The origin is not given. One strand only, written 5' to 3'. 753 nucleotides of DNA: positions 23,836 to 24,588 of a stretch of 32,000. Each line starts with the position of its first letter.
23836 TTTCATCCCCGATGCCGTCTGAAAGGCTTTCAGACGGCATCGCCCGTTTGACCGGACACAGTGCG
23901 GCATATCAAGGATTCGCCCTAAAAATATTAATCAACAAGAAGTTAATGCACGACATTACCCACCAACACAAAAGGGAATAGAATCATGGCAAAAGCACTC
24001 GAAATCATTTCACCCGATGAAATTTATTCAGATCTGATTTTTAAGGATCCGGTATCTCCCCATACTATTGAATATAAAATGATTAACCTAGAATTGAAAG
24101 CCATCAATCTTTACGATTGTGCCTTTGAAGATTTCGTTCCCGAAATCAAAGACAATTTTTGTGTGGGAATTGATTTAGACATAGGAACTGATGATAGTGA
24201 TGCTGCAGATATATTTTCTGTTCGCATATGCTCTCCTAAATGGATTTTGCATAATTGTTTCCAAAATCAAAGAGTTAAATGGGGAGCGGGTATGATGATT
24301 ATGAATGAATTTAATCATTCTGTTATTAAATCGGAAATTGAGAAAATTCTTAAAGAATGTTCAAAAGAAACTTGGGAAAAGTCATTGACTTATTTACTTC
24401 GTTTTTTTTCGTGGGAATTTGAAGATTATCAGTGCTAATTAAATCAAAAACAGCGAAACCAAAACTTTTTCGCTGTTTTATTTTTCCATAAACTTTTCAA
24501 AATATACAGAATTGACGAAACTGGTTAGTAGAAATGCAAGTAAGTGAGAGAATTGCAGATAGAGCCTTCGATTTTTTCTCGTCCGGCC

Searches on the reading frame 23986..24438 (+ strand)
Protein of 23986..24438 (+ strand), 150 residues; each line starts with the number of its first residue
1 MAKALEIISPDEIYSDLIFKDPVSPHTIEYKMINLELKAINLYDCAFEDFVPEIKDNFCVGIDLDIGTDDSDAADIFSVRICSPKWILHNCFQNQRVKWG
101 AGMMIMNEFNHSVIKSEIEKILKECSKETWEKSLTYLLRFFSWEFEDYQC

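Call 65: search_protein_families(library=pfam, proteins=[window:23986-24438:+], max_evalue=1)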
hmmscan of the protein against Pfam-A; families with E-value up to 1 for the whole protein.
window:23986-24438:+ (150 aa): 1 family
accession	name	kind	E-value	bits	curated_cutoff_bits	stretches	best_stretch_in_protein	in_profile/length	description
PF15586.11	Imm8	-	8.3e-41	139.2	27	1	35-148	1-114/114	Immunity protein 8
